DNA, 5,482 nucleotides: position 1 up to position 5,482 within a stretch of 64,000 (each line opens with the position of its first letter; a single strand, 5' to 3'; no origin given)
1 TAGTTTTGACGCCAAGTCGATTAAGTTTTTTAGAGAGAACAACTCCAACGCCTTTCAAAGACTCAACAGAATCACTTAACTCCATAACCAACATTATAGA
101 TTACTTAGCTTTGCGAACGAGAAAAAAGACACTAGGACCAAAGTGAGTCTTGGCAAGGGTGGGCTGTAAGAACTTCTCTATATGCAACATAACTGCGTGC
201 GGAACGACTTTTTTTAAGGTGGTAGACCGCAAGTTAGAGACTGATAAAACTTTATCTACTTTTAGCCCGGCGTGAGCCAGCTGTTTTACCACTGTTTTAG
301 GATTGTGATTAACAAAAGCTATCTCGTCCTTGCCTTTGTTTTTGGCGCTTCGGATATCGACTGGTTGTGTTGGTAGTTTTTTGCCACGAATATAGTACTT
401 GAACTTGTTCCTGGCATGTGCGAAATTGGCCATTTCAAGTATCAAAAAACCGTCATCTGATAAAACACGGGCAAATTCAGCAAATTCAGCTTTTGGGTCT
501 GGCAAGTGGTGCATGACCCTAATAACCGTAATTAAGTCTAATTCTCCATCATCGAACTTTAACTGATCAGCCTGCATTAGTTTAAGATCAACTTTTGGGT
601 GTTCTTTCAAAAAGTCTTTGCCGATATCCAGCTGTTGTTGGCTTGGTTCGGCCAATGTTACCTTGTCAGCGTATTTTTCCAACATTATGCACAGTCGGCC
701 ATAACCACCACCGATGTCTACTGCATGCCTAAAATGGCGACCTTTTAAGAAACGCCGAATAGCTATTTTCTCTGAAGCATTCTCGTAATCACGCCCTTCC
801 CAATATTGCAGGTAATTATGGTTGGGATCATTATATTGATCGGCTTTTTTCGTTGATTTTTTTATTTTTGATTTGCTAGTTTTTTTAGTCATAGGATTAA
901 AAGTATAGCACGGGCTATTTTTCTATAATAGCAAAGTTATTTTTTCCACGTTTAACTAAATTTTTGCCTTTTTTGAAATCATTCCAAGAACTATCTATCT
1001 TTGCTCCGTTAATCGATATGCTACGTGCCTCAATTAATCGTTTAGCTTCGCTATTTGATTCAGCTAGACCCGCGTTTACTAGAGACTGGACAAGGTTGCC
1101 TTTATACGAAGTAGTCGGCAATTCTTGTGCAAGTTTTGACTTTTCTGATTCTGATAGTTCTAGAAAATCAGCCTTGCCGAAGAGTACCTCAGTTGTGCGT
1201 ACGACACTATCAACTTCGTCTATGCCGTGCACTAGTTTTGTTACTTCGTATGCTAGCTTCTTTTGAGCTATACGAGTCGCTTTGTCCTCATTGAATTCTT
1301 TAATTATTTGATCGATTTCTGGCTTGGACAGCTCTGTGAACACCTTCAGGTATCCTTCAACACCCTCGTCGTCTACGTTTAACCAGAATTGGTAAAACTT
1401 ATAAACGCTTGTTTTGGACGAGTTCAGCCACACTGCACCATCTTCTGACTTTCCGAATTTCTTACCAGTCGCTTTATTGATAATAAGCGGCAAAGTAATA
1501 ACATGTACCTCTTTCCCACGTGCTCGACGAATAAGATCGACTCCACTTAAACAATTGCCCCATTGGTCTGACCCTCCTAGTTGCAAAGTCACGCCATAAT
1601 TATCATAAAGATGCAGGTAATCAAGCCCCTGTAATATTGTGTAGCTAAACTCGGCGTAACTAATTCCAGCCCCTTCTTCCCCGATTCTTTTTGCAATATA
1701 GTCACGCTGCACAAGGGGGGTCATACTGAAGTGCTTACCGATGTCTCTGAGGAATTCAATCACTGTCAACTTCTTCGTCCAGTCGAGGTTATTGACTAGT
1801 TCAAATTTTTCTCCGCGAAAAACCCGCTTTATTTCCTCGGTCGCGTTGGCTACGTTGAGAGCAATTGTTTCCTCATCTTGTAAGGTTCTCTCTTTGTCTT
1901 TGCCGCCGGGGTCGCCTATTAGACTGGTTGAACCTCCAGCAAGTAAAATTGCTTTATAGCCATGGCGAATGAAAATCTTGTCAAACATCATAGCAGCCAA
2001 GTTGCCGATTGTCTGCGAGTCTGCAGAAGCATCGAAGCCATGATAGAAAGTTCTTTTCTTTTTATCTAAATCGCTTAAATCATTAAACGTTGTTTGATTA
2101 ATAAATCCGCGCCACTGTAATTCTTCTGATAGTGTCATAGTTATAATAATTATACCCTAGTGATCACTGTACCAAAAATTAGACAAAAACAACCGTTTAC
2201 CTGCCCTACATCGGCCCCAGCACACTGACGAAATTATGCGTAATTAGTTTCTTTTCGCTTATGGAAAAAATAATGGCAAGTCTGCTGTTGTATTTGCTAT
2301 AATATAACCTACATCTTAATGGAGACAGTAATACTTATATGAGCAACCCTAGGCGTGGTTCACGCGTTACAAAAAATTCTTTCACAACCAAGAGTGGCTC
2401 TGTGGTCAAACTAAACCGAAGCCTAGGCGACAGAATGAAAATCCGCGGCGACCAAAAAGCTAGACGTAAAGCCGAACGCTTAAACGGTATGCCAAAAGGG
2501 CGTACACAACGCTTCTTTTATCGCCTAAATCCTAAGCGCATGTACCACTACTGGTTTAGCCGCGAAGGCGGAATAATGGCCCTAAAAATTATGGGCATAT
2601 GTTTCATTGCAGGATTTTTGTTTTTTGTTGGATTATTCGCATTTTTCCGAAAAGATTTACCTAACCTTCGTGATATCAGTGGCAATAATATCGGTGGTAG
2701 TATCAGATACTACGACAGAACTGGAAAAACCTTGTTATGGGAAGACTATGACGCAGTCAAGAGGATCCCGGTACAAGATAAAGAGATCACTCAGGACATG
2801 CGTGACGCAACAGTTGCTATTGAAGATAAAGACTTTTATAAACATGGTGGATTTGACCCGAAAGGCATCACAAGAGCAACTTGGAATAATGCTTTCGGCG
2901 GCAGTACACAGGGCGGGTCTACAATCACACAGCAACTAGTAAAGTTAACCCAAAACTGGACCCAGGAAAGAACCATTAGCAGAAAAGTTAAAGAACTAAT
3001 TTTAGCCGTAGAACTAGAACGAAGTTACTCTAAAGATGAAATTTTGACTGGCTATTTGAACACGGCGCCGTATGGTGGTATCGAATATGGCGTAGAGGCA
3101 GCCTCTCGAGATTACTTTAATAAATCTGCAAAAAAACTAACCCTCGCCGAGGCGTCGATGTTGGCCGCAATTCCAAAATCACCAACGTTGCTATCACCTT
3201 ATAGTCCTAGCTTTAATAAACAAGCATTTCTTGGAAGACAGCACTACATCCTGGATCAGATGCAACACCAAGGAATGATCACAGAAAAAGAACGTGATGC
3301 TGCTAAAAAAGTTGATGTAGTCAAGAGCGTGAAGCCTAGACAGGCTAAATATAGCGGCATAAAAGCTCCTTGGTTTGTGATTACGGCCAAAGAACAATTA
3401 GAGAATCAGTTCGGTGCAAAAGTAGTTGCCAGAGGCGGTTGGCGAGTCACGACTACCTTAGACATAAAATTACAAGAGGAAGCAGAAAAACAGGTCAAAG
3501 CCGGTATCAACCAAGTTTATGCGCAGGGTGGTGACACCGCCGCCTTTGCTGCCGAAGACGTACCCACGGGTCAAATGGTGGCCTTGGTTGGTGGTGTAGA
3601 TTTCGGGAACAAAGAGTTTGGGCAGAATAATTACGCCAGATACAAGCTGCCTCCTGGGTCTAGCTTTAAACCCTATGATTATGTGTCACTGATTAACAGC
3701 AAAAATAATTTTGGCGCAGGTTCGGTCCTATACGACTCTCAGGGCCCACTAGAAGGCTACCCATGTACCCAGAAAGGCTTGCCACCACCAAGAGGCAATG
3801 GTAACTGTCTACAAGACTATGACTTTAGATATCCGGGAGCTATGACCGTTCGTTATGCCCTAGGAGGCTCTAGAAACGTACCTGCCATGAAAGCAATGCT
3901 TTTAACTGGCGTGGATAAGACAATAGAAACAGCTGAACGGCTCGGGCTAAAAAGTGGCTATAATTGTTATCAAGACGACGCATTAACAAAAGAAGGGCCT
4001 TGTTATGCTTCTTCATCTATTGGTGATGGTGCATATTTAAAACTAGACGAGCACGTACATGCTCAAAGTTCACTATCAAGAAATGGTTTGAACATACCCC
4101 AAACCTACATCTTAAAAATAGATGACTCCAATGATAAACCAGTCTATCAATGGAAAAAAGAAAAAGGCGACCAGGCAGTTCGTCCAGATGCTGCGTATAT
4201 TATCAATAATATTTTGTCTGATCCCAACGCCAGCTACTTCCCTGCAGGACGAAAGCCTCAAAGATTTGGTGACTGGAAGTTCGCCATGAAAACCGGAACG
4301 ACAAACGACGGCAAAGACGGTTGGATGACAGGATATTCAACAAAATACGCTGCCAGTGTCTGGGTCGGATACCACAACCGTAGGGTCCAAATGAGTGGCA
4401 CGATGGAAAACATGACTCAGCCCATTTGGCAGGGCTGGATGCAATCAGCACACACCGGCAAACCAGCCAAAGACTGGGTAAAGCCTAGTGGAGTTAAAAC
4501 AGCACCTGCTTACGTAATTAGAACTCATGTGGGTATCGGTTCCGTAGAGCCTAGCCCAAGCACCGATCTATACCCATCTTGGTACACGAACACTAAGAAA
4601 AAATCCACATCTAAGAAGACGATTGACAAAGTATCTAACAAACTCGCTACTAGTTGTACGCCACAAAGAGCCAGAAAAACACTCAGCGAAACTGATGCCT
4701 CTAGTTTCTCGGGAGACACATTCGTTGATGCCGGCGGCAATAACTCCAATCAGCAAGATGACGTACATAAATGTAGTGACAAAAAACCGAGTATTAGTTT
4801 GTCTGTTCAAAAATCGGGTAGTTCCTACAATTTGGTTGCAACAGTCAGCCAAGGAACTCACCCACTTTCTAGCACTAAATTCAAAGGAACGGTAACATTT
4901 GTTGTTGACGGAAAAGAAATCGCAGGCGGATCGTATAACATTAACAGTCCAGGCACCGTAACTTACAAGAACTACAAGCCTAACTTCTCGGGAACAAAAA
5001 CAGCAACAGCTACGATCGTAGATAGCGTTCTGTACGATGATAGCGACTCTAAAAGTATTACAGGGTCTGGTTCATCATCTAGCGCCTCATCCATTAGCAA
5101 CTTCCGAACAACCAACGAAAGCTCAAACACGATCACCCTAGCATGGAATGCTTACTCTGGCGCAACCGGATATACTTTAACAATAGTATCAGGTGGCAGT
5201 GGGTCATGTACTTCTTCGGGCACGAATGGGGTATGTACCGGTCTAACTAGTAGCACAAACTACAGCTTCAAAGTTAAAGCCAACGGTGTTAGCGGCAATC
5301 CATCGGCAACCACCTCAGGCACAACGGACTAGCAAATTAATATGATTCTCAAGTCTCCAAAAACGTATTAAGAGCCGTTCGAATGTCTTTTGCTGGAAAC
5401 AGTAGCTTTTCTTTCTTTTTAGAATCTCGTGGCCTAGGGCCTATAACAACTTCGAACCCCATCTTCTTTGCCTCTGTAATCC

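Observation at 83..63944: A -10 hexamer sits 6-10 nt before the start codon at 15 or more genes, implying widespread leaderless mRNAs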

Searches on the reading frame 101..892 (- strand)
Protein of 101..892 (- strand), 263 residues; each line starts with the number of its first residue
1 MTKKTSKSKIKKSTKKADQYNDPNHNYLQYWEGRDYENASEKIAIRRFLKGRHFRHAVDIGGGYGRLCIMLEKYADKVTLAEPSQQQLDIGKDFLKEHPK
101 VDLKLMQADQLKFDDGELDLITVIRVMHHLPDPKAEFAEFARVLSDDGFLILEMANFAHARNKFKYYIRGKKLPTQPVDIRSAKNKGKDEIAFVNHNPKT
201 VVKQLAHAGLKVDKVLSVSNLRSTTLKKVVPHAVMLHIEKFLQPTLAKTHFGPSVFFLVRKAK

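Call 32: search_protein_families(library=pfam, proteins=[window:101-892:-], max_evalue=0.01)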
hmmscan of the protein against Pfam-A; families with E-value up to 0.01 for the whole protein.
window:101-892:- (263 aa): 9 families
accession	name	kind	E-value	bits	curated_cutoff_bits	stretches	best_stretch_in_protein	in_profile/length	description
PF08241.18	Methyltransf_11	-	1.7e-16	61.1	21.2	1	58-152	1-95/95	Methyltransferase domain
PF13649.12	Methyltransf_25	-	2.1e-14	54.4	27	1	58-148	2-97/97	Methyltransferase domain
PF13489.12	Methyltransf_23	-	2.6e-14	53.7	27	1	31-165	2-130/164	Methyltransferase domain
PF08242.18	Methyltransf_12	-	1e-12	49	30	1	58-150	1-98/98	Methyltransferase domain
PF01209.24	Ubie_methyltran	-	3.5e-07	30.2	20.1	1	49-166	43-166/233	ubiE/COQ5 methyltransferase family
PF13847.12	Methyltransf_31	-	3.7e-06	27.1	27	1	57-175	7-130/145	Methyltransferase domain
PF05891.18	Methyltransf_PK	-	1.7e-05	24.9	27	1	42-153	44-160/218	AdoMet dependent proline di-methyltransferase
PF05175.20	MTS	-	0.0023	18.1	23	1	49-121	27-102/170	Methyltransferase small domain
PF00398.26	RrnaAD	-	0.0025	17.4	24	1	58-119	35-94/263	Ribosomal RNA adenine dimethylase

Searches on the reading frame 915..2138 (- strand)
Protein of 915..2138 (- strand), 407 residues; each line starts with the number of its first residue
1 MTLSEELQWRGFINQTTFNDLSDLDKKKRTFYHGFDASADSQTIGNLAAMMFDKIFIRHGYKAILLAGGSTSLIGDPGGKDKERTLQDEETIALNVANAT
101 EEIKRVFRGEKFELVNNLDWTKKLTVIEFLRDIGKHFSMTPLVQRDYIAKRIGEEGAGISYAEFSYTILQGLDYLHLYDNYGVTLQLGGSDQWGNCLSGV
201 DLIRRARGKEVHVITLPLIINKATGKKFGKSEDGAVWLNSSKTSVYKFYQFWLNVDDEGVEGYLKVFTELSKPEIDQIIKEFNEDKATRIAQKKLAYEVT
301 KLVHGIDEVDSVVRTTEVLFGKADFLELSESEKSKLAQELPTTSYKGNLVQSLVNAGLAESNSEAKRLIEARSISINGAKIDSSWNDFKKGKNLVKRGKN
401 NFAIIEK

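Call 55: search_protein_families(library=pfam, proteins=[window:915-2138:-], max_evalue=0.00001)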
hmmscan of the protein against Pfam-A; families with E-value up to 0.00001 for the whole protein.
window:915-2138:- (407 aa): 2 families
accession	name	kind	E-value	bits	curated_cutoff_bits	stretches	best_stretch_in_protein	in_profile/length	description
PF00579.31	tRNA-synt_1b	-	3.8e-67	227.1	21.1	1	27-319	4-290/292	tRNA synthetases class I (W and Y)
PF22421.1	SYY_C-terminal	-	1.3e-08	35.1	27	1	336-404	5-82/83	Tyrosine--tRNA ligase SYY-like C-terminal domain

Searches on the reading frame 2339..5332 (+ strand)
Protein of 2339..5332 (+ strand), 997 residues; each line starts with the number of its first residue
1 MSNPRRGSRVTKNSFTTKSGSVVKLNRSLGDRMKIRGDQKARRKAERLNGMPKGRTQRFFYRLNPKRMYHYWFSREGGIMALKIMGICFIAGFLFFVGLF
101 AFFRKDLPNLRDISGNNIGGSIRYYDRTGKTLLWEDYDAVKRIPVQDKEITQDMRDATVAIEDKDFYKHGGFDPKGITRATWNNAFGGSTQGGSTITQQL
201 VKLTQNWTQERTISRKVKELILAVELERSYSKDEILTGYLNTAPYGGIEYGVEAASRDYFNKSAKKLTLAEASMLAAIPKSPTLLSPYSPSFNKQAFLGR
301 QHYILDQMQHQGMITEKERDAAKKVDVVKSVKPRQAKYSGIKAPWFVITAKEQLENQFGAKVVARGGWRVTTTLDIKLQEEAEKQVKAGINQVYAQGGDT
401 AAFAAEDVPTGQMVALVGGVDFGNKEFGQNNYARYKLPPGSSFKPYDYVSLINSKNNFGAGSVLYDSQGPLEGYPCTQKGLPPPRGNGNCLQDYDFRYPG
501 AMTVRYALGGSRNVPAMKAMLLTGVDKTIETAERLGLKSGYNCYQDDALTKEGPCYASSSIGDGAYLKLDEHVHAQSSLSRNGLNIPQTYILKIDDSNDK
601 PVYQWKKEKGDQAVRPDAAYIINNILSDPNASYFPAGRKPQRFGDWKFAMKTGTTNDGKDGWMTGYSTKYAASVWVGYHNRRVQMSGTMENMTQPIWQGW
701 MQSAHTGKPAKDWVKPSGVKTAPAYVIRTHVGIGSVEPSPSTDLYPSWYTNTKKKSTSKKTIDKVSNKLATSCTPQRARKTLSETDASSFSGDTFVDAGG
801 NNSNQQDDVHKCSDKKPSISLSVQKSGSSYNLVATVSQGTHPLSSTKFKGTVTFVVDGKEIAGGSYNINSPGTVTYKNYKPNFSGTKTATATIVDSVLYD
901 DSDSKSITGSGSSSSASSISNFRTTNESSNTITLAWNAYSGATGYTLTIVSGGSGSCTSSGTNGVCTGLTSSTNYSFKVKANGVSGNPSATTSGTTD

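Call 55: search_protein_families(library=pfam, proteins=[window:2339-5332:+], max_evalue=0.00001)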
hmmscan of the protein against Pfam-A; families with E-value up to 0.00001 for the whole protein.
window:2339-5332:+ (997 aa): 2 families
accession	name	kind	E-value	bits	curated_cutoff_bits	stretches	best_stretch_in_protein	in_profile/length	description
PF00912.28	Transgly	-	3e-58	196.6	27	1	138-309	10-178/178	Transglycosylase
PF00041.27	fn3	-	2.5e-06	28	25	1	918-993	2-82/84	Fibronectin type III domain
